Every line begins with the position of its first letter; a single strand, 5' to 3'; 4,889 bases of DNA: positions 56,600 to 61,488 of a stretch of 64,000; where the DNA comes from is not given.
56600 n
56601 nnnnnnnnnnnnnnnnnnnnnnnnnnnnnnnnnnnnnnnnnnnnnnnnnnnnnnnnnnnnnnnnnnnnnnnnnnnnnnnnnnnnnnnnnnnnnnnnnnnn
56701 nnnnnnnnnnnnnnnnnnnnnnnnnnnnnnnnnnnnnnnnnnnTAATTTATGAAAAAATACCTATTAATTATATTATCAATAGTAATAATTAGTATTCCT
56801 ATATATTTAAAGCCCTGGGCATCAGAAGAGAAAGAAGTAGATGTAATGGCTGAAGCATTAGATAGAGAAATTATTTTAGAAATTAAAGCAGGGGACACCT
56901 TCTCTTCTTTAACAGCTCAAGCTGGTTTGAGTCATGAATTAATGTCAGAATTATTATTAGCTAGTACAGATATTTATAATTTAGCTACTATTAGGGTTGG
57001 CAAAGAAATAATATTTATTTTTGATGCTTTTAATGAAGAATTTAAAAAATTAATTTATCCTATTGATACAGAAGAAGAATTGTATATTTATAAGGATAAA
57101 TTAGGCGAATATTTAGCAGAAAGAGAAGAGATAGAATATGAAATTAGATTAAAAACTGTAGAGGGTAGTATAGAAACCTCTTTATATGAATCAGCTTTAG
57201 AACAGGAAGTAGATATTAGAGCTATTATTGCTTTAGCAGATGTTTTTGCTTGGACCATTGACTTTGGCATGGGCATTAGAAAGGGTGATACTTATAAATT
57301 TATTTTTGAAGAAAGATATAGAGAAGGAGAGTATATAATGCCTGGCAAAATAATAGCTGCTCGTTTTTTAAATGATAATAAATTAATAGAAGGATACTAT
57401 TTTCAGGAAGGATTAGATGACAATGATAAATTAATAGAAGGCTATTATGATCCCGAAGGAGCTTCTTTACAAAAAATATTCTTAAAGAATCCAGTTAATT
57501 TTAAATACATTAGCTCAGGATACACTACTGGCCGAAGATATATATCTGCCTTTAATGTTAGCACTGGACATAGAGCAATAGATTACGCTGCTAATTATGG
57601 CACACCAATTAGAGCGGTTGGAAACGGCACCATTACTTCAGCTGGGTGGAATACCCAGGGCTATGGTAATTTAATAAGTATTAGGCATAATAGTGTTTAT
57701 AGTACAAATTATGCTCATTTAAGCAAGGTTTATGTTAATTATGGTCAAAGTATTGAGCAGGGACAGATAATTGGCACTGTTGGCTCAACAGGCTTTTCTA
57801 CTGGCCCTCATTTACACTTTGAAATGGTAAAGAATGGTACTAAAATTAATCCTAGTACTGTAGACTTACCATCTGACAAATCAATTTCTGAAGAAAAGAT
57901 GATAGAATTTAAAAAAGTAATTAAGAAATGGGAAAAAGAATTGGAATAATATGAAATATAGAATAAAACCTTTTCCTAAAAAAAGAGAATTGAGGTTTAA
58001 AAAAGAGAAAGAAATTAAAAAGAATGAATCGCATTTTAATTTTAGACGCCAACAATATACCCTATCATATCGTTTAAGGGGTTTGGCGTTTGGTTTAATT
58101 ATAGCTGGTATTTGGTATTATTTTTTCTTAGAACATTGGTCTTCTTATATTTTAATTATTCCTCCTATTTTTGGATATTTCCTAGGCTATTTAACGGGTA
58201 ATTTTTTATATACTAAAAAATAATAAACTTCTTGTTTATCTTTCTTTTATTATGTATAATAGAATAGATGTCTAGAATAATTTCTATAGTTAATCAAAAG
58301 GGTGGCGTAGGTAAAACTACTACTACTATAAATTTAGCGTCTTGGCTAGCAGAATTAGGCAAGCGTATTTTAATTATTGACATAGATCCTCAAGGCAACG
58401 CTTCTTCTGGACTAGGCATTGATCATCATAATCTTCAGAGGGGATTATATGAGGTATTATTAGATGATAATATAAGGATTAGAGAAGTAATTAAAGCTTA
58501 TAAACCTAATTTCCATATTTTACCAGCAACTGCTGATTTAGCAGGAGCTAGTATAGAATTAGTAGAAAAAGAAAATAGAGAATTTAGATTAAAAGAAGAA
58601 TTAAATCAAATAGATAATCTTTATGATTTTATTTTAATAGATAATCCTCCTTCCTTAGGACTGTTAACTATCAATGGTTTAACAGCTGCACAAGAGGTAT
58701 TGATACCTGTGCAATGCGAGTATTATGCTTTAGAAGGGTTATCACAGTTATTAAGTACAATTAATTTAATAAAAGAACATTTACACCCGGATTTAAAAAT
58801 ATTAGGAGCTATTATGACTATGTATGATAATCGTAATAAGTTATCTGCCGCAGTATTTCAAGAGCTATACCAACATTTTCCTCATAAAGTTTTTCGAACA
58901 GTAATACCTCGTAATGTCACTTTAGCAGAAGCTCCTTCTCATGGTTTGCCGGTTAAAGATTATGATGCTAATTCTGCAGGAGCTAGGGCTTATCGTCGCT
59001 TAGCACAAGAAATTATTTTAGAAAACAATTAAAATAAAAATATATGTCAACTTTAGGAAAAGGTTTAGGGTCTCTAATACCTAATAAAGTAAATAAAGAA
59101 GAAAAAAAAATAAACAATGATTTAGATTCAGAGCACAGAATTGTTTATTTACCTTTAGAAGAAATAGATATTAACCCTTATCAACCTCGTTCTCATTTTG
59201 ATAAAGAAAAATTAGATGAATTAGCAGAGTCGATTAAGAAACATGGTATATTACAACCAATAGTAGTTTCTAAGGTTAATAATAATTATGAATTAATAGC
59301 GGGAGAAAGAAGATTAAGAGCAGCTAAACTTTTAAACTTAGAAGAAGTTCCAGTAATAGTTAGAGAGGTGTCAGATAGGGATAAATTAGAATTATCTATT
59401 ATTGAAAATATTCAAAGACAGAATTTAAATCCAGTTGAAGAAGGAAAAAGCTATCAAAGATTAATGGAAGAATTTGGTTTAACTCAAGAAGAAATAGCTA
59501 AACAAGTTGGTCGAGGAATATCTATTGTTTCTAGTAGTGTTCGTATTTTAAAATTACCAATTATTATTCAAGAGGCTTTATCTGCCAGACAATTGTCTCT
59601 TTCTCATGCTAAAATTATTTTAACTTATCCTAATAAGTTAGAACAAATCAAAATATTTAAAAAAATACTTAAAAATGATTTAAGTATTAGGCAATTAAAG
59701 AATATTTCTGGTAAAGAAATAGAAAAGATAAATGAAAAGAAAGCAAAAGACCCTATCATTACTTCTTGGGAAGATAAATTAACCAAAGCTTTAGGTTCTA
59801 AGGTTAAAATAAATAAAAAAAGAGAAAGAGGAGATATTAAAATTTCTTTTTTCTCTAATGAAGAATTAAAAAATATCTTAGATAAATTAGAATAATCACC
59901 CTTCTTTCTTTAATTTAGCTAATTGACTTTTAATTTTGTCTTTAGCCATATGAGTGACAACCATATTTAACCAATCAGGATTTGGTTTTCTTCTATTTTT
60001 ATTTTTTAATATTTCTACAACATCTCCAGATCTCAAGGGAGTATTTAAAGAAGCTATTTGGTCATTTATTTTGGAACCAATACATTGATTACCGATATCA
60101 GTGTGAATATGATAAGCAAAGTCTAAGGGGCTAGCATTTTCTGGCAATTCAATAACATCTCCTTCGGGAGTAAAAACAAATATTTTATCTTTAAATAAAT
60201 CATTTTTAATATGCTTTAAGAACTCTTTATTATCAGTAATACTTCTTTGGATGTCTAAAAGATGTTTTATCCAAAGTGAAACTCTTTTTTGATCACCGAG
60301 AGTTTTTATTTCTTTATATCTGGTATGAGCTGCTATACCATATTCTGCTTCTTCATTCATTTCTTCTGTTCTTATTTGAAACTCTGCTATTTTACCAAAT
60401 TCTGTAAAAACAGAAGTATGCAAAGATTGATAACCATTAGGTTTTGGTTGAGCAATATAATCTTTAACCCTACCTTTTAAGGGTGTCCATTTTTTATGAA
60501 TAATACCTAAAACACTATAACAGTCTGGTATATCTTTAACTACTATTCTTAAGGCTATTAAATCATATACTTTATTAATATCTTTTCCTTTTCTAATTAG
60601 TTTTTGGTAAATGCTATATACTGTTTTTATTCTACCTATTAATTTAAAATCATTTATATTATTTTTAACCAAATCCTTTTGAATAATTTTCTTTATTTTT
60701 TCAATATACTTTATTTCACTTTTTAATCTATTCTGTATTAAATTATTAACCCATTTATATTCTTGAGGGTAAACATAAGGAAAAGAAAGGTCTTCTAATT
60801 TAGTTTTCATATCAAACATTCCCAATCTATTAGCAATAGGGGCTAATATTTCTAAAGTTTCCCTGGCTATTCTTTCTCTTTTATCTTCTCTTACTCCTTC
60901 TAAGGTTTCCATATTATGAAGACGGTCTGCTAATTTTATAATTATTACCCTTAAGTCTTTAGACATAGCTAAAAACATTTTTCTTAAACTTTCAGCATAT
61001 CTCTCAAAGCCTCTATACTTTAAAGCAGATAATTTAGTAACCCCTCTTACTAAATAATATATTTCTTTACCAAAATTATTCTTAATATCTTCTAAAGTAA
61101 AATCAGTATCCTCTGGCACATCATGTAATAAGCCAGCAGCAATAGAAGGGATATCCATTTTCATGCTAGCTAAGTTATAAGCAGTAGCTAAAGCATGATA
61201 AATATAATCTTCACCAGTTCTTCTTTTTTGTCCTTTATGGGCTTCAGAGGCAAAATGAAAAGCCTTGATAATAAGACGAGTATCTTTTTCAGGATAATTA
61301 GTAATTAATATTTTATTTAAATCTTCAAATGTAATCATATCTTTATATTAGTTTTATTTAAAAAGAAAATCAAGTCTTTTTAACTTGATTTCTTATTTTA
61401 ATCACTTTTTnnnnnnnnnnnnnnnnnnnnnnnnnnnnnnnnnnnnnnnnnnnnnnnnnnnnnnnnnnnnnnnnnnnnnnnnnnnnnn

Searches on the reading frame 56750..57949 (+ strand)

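Call 52: search_protein_families(library=pfam, proteins=[window:56750-57949:+], max_evalue=0.0001)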
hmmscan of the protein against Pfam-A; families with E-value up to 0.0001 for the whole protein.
window:56750-57949:+ (399 aa): 2 families
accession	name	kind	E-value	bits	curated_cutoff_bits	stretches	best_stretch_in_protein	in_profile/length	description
PF01551.29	Peptidase_M23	-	1.3e-34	118.7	28.7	1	273-368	2-96/96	Peptidase family M23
PF19425.4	Csd3_N2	-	2e-05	25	27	0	135-256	7-118/122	Csd3 second domain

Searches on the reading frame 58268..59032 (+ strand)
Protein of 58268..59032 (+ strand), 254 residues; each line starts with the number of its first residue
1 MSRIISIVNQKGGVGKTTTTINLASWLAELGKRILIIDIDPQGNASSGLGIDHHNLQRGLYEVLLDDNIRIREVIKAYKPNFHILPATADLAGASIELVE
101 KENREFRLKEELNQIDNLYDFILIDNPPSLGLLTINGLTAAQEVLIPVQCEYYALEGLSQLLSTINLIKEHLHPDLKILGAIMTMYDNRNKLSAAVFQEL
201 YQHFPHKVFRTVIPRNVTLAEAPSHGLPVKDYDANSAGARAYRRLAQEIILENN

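Call 52: search_protein_families(library=pfam, proteins=[window:58268-59032:+], max_evalue=0.0001)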
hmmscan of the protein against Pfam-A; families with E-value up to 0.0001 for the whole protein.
window:58268-59032:+ (254 aa): 7 families
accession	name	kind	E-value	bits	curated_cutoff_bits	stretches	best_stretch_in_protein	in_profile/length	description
PF13614.12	AAA_31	-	2.5e-66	223.4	27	1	3-178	2-177/177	AAA domain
PF01656.29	CbiA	-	1.3e-29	103.2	25.4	1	5-229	1-125/125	CobQ/CobB/MinD/ParA nucleotide binding domain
PF06564.18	CBP_BcsQ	-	3.5e-14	53.3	21.3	1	5-247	4-231/234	Cellulose biosynthesis protein BcsQ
PF00142.24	Fer4_NifH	-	7.7e-12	45.7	25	1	9-250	6-245/271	4Fe-4S iron sulfur cluster binding proteins, NifH/frxC family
PF10609.15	ParA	-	3.4e-10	40.2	27.1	1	2-45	3-46/246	NUBPL iron-transfer P-loop NTPase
PF09140.17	MipZ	-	1.1e-09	38.4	20.7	1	4-156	2-137/262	ATPase MipZ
PF02374.21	ArsA_ATPase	-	4e-09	36.5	24.3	1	8-75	6-68/305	Anion-transporting ATPase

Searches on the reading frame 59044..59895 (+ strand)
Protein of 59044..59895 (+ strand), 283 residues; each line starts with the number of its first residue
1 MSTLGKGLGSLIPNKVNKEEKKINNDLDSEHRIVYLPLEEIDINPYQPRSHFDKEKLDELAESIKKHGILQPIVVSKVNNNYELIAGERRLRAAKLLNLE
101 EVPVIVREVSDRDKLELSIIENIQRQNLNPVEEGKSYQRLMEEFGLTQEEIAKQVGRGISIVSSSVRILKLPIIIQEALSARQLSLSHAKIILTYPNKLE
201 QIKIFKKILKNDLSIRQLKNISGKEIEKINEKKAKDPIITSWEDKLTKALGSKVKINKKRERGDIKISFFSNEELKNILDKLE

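Call 52: search_protein_families(library=pfam, proteins=[window:59044-59895:+], max_evalue=0.0001)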
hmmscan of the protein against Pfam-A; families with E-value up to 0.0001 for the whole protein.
window:59044-59895:+ (283 aa): 3 families
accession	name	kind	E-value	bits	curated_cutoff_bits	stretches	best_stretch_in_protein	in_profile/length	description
PF02195.25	ParB_N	-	7.7e-35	119.3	26.3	1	34-124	4-95/95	ParB N-terminal domain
PF17762.8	HTH_ParB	-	7.8e-28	97.1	22.6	1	126-221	1-96/102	ParB HTH domain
PF23552.2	ParB_C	-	7.8e-09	35.3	23.8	1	235-282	1-49/50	ParB dimerisation domain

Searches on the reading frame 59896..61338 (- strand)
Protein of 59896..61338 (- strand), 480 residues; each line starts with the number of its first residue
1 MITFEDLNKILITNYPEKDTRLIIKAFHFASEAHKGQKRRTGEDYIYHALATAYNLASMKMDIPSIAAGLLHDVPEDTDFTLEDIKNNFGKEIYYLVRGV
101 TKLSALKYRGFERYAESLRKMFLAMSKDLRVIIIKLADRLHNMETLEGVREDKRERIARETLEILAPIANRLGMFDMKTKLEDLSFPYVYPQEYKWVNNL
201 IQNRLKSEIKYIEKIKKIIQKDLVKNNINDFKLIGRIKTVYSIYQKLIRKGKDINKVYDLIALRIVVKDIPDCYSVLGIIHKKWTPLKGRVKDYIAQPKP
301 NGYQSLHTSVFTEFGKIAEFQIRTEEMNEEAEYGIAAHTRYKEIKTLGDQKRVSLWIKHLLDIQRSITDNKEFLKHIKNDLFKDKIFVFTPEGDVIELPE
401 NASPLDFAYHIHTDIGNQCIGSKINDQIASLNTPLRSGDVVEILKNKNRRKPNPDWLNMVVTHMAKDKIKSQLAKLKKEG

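Call 12: search_protein_families(library=ncbifam, proteins=[window:59896-61338:-], max_evalue=0.00001)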
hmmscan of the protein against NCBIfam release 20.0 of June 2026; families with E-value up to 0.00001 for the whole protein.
window:59896-61338:- (480 aa): 5 families
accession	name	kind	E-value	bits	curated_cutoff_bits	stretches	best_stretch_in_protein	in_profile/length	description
TIGR00691.1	spoT_relA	subfamily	1e-184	615.7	499.2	1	26-479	1-455/687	RelA/SpoT family protein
NF008303.0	PRK11092.1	equivalog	1.3e-149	499.6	947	1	1-479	1-480/702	bifunctional GTP diphosphokinase/guanosine-3',5'-bis pyrophosphate 3'-pyrophosphohydrolase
NF008124.0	PRK10872.1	equivalog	6.5e-106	355.6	728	1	35-473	45-492/744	GTP diphosphokinase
NF053588.1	GTPPhKinYjbM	equivalog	6.2e-09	35.9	320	1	215-332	24-150/201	GTP diphosphokinase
TIGR04562.1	TIGR04562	subfamily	5.8e-06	25.7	140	0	212-281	141-210/356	TIGR04552 family protein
